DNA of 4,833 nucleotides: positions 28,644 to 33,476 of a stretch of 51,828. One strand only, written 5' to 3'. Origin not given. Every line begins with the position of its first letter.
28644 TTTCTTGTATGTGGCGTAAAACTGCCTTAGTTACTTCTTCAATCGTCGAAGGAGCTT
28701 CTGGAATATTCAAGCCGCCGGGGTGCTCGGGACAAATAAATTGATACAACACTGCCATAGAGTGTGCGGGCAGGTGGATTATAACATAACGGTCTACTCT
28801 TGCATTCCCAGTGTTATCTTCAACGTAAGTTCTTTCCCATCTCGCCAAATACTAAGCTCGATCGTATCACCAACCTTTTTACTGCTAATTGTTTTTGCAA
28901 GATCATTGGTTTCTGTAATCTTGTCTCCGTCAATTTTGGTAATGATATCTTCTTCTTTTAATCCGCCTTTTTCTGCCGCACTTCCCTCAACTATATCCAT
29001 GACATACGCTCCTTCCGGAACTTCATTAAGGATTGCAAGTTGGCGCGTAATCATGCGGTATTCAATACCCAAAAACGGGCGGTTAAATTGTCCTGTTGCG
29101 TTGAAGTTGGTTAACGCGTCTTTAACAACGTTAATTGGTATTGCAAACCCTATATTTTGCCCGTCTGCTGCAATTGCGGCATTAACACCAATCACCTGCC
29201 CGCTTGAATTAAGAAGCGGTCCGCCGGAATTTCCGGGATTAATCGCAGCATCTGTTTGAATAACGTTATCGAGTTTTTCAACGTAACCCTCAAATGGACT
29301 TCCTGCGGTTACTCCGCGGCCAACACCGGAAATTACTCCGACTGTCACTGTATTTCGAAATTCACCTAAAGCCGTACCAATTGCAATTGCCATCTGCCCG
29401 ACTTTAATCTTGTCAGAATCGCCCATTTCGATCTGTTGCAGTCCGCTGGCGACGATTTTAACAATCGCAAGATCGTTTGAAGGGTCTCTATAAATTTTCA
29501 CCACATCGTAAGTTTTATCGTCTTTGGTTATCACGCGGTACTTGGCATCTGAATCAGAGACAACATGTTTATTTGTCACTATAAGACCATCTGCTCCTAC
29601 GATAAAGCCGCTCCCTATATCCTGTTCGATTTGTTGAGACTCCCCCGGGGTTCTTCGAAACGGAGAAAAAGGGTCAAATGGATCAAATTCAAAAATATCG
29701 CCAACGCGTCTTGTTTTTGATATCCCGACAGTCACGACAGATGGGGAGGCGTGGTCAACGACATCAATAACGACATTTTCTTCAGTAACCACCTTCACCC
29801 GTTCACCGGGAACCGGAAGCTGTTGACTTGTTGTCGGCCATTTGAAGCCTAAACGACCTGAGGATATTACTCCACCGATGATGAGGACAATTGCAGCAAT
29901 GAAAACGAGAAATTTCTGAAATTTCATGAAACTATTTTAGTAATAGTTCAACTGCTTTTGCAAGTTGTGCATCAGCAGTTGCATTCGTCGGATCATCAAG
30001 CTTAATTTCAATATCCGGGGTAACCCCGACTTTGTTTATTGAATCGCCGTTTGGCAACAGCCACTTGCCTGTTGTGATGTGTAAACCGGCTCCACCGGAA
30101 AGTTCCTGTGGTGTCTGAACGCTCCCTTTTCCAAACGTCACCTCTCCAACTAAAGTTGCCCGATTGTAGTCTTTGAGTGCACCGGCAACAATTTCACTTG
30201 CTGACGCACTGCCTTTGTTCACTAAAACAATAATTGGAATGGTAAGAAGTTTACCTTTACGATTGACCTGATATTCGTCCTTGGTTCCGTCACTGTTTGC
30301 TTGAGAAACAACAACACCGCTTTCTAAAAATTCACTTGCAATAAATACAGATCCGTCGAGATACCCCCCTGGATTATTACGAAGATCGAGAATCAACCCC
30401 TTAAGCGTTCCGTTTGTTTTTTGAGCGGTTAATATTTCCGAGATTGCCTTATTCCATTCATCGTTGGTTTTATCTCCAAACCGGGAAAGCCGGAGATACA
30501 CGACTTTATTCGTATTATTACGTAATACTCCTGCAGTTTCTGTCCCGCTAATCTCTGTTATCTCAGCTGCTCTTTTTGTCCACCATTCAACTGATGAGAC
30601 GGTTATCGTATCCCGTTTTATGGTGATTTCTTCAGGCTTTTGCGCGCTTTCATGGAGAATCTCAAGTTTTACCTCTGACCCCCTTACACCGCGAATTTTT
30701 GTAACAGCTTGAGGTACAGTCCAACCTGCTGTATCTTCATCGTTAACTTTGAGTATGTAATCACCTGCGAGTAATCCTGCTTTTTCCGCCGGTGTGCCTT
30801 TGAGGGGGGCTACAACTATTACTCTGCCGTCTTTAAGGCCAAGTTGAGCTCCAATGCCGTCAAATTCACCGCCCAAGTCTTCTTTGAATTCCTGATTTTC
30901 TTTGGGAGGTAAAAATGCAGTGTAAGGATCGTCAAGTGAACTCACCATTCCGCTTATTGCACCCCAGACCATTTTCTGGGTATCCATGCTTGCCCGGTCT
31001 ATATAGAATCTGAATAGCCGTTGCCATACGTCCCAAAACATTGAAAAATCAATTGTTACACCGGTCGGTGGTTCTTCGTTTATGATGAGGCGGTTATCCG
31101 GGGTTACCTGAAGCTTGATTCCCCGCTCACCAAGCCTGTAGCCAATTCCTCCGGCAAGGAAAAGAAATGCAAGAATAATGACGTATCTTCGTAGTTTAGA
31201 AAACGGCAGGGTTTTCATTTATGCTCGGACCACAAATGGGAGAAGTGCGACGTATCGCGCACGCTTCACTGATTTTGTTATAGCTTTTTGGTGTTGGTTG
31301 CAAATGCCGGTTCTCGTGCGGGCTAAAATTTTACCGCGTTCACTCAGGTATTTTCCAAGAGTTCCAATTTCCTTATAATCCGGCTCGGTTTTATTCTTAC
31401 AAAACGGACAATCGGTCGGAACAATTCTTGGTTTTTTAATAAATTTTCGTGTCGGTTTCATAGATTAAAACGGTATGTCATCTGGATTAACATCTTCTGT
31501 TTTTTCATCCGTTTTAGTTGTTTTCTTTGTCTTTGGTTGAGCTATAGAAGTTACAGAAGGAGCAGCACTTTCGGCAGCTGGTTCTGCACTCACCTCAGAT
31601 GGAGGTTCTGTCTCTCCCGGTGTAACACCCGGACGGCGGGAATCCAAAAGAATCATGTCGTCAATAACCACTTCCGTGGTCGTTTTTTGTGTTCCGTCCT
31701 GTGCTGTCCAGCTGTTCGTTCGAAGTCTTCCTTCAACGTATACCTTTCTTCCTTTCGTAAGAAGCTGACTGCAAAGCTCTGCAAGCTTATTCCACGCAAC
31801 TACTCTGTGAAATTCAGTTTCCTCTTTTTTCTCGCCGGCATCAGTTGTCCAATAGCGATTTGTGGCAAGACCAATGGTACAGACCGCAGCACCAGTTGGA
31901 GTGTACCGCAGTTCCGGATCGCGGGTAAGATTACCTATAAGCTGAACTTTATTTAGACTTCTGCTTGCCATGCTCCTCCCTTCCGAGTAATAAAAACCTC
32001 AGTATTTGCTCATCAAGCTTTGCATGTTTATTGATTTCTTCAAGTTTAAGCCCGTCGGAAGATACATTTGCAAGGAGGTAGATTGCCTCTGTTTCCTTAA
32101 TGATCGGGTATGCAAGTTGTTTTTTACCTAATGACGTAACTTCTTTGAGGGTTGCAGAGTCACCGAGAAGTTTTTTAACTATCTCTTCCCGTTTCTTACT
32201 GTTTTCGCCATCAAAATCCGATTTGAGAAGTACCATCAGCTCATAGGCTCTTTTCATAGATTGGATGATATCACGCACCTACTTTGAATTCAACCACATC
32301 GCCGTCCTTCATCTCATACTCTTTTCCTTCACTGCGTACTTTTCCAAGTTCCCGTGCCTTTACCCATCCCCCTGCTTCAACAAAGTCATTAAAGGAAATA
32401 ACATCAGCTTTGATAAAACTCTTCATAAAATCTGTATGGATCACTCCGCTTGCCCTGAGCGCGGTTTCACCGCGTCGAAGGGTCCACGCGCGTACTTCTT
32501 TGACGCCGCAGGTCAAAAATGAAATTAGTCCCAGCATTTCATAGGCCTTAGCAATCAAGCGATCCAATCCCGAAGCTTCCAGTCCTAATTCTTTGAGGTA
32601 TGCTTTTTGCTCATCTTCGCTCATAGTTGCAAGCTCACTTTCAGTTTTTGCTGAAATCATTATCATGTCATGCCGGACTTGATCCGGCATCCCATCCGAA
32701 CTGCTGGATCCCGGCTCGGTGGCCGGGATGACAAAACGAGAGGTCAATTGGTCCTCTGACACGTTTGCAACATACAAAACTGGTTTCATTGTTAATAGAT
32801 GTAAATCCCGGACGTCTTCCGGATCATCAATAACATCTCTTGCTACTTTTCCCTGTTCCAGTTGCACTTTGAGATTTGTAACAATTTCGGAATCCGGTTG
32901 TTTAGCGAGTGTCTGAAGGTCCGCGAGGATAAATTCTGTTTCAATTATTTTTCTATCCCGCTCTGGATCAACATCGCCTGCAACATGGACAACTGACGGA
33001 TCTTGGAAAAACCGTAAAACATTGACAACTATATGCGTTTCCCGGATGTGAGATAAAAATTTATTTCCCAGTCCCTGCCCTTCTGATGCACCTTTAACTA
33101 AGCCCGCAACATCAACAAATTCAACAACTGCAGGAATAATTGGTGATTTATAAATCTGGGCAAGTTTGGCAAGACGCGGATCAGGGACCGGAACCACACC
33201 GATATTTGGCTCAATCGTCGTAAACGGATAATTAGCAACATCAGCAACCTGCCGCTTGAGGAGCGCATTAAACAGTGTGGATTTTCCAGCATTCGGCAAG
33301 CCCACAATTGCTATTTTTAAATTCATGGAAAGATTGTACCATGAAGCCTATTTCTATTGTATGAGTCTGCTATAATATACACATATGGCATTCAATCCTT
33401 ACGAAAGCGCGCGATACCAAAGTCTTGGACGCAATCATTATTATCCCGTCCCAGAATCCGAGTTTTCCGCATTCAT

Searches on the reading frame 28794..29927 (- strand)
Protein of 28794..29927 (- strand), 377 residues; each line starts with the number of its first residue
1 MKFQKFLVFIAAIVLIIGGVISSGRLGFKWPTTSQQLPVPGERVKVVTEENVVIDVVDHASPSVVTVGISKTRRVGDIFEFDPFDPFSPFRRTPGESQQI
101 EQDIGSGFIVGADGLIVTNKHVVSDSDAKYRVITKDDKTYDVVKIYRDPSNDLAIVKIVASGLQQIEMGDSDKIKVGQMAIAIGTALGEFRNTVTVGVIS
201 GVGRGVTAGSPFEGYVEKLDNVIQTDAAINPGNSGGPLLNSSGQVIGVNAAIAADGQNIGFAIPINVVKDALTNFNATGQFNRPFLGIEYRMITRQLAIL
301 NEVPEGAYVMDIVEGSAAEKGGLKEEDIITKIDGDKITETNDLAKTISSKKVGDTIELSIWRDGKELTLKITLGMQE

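Call 96: search_protein_families(library=pfam, proteins=[window:28794-29927:-], max_evalue=0.00001)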
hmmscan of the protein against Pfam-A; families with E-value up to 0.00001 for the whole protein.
window:28794-29927:- (377 aa): 5 families
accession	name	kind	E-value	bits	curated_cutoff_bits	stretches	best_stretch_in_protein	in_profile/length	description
PF13365.12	Trypsin_2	-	7.1e-32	111.6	27.6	1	105-248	1-144/144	Trypsin-like peptidase domain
PF00089.32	Trypsin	-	2.3e-20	73.8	20.6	1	103-271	25-219/220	Trypsin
PF13180.12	PDZ_2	-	2.5e-18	66.6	27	1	284-373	1-80/80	PDZ domain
PF00595.29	PDZ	-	8.6e-10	39.3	23.2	1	304-360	24-80/81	PDZ domain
PF17820.7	PDZ_6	-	3e-08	33.7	27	1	309-362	2-54/54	PDZ domain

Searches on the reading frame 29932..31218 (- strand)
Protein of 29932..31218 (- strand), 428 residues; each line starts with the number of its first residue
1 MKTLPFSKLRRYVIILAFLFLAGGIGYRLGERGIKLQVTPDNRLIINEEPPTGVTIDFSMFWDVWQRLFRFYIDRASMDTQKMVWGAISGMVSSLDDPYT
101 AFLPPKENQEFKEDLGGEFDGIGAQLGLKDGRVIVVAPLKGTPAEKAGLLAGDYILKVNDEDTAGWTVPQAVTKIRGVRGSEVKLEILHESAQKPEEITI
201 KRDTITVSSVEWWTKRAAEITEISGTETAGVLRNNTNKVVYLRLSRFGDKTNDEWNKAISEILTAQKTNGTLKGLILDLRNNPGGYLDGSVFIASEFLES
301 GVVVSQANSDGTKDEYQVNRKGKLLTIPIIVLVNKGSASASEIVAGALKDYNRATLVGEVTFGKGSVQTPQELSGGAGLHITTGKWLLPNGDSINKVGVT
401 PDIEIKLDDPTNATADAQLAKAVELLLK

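Call 96: search_protein_families(library=pfam, proteins=[window:29932-31218:-], max_evalue=0.00001)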
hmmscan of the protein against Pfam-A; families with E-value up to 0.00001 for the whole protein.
window:29932-31218:- (428 aa): 5 families
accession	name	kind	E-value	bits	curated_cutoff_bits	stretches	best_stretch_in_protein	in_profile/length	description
PF03572.23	Peptidase_S41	-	7.8e-52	175.6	24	1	238-405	1-165/165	Peptidase family S41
PF17820.7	PDZ_6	-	1.7e-11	44.1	27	1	134-187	1-52/54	PDZ domain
PF00595.29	PDZ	-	2.1e-11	44.5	23.2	1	116-188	8-81/81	PDZ domain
PF13180.12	PDZ_2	-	1.9e-09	38.1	27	1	122-195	3-75/80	PDZ domain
PF22694.1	CtpB_N-like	-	3.6e-06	27.8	27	0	77-103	55-81/85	Activating protease CtpB N-terminal domain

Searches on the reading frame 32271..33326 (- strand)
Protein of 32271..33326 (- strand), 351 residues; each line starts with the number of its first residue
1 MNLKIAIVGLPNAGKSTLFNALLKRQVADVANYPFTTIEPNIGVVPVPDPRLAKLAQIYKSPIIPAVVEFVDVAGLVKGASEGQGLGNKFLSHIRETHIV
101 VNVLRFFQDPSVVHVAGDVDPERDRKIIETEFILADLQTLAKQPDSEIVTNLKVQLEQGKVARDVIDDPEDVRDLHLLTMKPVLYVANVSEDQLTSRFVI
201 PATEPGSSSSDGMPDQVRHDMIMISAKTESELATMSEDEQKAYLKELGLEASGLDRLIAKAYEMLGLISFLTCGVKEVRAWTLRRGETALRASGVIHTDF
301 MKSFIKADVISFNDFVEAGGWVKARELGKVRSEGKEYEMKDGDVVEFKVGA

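Call 96: search_protein_families(library=pfam, proteins=[window:32271-33326:-], max_evalue=0.00001)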
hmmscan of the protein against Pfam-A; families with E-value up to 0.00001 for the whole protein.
window:32271-33326:- (351 aa): 3 families
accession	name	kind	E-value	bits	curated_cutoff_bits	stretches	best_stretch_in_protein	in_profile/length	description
PF06071.19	YchF-GTPase_C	-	4.2e-33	113.8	27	1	267-349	1-83/84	Protein of unknown function (DUF933)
PF01926.29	MMR_HSR1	-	4.6e-22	78.7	21.9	1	4-107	1-85/113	50S ribosome-binding GTPase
PF02421.24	FeoB_N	-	4.6e-08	33.2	27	1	4-45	2-42/156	Ferrous iron transport protein B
